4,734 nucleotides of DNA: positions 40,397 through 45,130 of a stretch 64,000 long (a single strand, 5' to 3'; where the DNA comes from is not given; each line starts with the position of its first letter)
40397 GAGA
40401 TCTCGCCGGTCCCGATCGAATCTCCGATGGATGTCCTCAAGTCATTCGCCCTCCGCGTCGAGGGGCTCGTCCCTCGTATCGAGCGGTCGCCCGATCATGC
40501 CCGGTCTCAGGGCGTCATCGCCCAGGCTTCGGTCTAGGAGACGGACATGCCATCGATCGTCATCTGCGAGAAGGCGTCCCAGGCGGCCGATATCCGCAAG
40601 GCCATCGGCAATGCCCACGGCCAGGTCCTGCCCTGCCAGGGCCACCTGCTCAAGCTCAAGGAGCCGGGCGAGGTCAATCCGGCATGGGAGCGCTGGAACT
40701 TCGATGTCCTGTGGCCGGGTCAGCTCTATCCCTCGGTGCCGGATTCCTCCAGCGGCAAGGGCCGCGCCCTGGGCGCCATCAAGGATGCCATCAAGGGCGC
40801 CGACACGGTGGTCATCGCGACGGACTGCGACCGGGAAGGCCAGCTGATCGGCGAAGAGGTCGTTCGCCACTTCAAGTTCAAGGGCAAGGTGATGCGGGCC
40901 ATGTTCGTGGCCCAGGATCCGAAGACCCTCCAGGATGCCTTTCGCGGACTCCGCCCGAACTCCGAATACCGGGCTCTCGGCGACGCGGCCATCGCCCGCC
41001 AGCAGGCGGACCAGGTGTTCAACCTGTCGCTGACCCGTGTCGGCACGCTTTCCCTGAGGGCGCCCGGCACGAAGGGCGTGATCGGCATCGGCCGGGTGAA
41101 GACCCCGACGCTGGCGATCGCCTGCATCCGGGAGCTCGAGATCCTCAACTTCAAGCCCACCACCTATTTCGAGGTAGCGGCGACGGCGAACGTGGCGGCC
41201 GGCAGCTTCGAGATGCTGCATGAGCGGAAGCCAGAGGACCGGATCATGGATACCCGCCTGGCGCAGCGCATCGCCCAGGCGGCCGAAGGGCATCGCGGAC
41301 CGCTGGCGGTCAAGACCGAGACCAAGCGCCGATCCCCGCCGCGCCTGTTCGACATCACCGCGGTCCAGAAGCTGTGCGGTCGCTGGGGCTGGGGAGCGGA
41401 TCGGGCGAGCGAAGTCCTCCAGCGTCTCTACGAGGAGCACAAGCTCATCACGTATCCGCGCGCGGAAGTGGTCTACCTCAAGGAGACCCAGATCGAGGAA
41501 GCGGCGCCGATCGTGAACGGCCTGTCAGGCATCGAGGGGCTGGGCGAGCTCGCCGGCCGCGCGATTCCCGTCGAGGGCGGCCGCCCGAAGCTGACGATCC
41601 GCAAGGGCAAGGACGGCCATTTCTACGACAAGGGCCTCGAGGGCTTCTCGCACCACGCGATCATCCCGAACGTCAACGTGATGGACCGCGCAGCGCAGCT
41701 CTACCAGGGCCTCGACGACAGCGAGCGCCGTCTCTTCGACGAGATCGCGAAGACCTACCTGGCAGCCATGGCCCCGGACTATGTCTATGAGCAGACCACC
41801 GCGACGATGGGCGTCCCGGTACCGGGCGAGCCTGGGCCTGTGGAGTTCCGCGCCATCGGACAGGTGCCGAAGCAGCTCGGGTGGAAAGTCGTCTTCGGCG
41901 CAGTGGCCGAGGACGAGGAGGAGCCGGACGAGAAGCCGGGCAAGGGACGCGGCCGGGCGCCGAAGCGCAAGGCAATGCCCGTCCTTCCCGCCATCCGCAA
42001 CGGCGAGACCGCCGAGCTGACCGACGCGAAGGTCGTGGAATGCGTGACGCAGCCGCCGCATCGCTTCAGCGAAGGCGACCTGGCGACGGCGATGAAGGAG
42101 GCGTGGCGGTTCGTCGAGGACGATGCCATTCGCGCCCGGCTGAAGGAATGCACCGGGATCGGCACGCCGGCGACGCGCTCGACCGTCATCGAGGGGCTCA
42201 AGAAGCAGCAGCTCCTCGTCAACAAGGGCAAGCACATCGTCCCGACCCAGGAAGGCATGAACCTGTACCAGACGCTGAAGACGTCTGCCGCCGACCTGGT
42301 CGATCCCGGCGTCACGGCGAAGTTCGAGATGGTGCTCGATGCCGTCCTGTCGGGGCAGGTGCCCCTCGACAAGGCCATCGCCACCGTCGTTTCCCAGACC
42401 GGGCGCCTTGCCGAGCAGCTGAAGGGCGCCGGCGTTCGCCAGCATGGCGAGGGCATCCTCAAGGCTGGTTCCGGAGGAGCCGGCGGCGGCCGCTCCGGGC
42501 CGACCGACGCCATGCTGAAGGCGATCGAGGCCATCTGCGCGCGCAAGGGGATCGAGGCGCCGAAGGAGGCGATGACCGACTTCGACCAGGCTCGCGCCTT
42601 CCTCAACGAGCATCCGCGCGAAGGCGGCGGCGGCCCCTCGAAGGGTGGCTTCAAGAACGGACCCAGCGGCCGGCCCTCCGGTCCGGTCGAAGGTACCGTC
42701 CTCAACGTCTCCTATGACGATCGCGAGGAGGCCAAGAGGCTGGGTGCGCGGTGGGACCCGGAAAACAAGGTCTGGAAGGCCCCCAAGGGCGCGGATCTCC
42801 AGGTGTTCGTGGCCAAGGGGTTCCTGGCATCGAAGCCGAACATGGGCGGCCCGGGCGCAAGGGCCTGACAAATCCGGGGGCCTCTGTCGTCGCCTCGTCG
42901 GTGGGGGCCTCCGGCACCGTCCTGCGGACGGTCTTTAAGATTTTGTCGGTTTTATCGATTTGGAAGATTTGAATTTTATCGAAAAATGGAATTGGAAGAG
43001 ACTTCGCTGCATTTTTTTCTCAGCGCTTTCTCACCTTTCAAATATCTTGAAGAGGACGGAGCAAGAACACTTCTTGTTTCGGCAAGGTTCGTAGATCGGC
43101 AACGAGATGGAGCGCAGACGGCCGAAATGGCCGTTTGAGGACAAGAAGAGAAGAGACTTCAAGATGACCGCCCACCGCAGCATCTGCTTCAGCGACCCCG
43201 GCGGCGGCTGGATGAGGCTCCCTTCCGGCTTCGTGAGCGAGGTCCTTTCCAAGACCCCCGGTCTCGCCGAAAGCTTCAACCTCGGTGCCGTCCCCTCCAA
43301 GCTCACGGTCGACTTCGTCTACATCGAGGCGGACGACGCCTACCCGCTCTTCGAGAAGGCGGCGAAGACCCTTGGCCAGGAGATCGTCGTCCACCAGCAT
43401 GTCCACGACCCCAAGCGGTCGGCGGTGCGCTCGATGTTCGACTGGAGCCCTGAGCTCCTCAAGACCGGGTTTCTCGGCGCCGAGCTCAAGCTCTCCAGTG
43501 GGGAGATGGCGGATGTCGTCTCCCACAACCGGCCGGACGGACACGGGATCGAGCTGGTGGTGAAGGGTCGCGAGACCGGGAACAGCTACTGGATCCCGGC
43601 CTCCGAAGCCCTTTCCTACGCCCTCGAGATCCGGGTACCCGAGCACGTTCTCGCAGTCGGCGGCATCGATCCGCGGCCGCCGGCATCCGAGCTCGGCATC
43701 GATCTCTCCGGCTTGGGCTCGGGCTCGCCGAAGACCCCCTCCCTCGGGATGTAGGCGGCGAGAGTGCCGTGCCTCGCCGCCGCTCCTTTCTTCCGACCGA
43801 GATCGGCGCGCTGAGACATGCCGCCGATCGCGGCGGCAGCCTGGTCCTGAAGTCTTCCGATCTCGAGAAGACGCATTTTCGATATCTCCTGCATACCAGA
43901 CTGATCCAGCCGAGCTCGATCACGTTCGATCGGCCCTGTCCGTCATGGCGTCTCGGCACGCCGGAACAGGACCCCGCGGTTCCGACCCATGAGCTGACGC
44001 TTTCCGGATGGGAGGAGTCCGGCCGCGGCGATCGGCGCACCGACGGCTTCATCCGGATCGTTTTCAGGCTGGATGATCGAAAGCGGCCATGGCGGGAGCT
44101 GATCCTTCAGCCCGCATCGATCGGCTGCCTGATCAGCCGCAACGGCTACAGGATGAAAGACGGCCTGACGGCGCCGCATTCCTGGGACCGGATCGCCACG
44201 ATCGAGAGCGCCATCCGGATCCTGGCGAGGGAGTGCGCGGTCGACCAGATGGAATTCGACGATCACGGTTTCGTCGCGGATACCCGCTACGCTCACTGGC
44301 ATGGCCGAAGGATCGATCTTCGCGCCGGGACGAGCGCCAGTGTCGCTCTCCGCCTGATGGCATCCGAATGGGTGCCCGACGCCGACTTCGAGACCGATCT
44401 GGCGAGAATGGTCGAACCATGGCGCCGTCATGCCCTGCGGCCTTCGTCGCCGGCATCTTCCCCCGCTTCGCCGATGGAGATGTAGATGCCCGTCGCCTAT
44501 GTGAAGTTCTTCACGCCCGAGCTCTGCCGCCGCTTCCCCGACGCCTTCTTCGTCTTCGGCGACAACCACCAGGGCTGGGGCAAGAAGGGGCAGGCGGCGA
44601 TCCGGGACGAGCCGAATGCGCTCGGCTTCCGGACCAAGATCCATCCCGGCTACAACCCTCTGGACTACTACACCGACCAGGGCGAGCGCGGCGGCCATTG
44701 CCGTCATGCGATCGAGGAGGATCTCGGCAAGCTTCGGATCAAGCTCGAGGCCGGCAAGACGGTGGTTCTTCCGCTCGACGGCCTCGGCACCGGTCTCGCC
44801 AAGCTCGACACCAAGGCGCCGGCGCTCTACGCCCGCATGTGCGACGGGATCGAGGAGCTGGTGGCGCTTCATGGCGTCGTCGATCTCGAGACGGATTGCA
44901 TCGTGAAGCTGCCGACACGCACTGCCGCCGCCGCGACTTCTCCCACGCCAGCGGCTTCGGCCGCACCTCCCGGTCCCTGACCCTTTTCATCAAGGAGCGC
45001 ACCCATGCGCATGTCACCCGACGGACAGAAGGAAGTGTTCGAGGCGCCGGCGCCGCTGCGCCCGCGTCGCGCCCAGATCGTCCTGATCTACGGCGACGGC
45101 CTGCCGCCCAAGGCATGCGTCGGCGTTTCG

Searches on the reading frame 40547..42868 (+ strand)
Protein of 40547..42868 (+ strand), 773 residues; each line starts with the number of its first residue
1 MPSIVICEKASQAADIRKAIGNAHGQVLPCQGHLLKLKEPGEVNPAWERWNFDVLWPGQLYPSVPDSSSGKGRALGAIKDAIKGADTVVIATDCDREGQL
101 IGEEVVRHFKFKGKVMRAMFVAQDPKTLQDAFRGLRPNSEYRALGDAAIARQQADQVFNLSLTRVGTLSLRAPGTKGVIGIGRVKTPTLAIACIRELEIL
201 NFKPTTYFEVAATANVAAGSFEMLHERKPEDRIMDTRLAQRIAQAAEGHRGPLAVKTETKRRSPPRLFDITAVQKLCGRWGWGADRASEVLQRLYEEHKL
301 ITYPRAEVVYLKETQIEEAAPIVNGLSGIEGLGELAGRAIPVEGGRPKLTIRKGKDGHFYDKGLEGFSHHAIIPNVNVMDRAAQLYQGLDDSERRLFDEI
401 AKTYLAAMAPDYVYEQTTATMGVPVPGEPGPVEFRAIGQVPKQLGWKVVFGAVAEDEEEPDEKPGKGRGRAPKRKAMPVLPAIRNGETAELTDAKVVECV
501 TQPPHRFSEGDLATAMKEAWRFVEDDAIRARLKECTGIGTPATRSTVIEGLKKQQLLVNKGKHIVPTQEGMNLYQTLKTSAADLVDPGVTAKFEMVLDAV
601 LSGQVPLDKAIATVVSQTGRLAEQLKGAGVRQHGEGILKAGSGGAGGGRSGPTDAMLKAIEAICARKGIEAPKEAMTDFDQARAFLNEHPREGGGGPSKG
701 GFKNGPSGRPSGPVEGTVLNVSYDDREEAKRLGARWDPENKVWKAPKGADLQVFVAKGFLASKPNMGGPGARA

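Call 14: search_protein_families(library=phrogs, proteins=[window:40547-42868:+], max_evalue=0.00001)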
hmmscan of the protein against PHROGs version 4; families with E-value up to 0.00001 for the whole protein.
window:40547-42868:+ (773 aa): 1 family
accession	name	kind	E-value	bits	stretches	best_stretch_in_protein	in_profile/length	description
phrog_13226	-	unknown function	3.8e-100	337.5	1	4-627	4-608/726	-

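Call 15: search_protein_families(library=pfam, proteins=[window:40547-42868:+], max_evalue=0.0001)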
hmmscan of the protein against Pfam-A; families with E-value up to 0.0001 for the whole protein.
window:40547-42868:+ (773 aa): 3 families
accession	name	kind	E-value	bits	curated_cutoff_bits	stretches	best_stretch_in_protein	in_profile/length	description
PF01131.25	Topoisom_bac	-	7.2e-74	249.7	35.1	1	141-605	3-404/411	DNA topoisomerase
PF01751.28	Toprim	-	8.1e-16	58.4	23.1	1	4-117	2-90/96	Toprim domain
PF18974.5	DUF5710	-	1.1e-11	44.7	26.5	1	717-754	2-39/44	Domain of unknown function (DUF5710)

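Call 100: search_dna_similar(query=window:40547-42868:+, collection=plasmids, mode=protein, max_rows=10, max_evalue=1e-50)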
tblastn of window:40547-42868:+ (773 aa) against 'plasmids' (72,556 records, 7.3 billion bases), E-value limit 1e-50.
Records with a match: 2346; places in all: 2445; records where one place covers at least 80% of the query: 1317.
Best place of each record, by identity: <60% 2346.
By first word of the organism name: Enterococcus 579; Klebsiella 340; Escherichia 257; Salmonella 197; Bacillus 136; Xanthomonas 99; Citrobacter 77; Vibrio 76; uncultured 75; Enterobacter 54; and 107 more.
By predicted mobility (MOB-suite, as given by PLSDB): conjugative 1938; non-mobilizable 307; mobilizable 101.
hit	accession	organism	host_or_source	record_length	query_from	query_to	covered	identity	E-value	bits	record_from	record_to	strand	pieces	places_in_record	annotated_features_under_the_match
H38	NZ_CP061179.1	Roseomonas haemaphysalidis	tick,pure culture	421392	4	760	98%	45.8%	1e-173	561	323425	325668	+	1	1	DNA topoisomerase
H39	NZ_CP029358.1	Azospirillum thermophilum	cell culture,hot spring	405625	1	628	81%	52.9%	0e+0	618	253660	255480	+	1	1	DNA topoisomerase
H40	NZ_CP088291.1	Bradyrhizobium septentrionale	Glycine max cv. AC Glengarry,Cell ...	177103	4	689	89%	47.5%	1e-180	581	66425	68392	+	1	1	DNA topoisomerase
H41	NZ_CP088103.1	Bradyrhizobium barranii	cell culture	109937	4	689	89%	47.0%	7e-179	576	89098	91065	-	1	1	DNA topoisomerase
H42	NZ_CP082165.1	Bradyrhizobium sp. 186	Acmispon strigosus,cell culture,root ...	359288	4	689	89%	46.7%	1e-176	569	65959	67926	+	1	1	DNA topoisomerase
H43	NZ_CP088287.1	Bradyrhizobium septentrionale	Glycine max cv. AC Glengarry,Cell ...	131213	4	689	89%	46.7%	4e-176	568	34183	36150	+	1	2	DNA topoisomerase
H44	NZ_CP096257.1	Bradyrhizobium barranii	Glycine max cv. AC Glengarry,Cell ...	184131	4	689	89%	46.7%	6e-176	568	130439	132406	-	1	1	DNA topoisomerase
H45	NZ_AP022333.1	Methylosinus sp. C49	-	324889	1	625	81%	50.5%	0e+0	603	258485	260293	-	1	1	DNA topoisomerase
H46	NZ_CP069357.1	Microvirga sp. VF16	Vachellia farnesiana,Cell culture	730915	1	689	89%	45.0%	8e-173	558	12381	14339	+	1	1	DNA topoisomerase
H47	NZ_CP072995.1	Loktanella salsilacus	-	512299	4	689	89%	44.3%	8e-165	535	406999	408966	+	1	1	DNA topoisomerase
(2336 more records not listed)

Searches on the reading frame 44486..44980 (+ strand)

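Call 101: search_protein_families(library=pfam, proteins=[window:44486-44980:+], max_evalue=0.001)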
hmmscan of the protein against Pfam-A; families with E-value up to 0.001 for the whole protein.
window:44486-44980:+ (164 aa): 1 family
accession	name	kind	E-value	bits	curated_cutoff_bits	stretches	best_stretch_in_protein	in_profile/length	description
PF25176.1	DUF7831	-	2.9e-32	111.4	27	1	4-119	2-116/118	Family of unknown function (DUF7831)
